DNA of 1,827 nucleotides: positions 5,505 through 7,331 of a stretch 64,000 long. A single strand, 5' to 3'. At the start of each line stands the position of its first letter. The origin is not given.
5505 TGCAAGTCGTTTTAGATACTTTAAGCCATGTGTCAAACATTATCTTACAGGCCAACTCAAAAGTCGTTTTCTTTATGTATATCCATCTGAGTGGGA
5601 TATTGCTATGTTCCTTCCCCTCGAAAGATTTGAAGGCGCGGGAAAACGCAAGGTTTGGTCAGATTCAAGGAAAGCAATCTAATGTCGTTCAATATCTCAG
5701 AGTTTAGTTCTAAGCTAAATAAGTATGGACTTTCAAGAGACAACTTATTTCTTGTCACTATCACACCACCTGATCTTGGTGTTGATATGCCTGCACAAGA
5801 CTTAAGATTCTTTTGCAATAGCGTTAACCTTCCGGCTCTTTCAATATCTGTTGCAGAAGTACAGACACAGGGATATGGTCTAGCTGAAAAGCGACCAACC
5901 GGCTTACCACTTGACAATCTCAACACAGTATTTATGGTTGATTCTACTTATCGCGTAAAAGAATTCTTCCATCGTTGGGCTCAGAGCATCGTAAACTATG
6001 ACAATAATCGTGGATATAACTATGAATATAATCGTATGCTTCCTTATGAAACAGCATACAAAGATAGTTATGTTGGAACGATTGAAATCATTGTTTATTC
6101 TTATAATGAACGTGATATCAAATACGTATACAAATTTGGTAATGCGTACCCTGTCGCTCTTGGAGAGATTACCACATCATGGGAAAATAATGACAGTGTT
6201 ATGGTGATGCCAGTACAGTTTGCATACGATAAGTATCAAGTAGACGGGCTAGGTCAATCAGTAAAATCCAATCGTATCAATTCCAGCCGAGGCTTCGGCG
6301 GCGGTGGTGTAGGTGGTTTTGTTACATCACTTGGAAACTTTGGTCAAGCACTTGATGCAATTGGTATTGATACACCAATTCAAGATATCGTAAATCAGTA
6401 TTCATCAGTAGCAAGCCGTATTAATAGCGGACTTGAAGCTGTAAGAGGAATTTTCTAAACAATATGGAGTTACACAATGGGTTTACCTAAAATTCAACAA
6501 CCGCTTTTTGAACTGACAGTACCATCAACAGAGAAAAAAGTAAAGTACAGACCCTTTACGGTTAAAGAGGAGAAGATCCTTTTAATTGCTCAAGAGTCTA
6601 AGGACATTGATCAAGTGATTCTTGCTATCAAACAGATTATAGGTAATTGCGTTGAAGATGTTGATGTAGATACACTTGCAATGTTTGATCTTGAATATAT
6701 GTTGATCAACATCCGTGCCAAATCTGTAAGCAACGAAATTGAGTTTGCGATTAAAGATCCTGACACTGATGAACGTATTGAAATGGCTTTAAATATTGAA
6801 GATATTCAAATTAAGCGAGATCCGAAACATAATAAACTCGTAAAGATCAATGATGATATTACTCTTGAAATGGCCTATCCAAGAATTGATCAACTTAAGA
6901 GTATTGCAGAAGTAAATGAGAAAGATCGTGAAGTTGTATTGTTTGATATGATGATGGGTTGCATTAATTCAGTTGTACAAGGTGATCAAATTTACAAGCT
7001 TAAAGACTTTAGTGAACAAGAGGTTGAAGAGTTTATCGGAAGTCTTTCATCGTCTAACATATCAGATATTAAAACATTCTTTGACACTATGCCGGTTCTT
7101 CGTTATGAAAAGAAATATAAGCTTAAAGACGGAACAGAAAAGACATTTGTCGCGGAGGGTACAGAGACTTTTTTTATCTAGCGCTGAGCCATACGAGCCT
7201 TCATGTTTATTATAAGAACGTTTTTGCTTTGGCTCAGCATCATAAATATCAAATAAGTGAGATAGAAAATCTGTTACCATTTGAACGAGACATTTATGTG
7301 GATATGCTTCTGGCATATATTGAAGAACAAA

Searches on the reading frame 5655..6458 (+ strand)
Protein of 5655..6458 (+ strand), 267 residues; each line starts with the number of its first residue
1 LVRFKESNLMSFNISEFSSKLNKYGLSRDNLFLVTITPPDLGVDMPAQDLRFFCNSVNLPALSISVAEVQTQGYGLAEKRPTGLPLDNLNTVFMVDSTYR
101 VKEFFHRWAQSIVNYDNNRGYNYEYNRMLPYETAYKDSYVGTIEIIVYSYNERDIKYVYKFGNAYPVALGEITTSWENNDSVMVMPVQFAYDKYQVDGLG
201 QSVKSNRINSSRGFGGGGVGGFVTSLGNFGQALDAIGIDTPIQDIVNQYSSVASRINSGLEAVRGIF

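Call 12: search_protein_families(library=phrogs, proteins=[window:5655-6458:+], max_evalue=0.00001)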
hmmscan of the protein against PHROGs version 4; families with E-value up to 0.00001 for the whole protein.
window:5655-6458:+ (267 aa): 2 families
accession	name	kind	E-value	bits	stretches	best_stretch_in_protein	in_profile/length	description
phrog_45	-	tail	2.5e-43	149.6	1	3-258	67-319/350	tail tube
phrog_3629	-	tail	1.2e-08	35.4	0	48-196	74-206/313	tail tube protein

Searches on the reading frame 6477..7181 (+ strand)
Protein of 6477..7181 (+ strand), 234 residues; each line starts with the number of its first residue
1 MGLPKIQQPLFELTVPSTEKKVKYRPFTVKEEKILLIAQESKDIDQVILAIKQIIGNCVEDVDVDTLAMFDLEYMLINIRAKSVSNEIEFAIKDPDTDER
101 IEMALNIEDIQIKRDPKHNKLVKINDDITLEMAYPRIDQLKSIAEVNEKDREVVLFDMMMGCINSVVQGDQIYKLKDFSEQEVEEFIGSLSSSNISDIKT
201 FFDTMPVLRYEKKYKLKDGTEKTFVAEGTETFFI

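Call 12: search_protein_families(library=phrogs, proteins=[window:6477-7181:+], max_evalue=0.00001)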
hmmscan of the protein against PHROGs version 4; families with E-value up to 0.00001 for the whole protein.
window:6477-7181:+ (234 aa): 2 families
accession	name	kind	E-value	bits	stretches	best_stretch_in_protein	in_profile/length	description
phrog_150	-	tail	9.2e-59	200.2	1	1-233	5-232/282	baseplate hub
phrog_13792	-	unknown function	2.1e-06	28.4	0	16-85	27-92/263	-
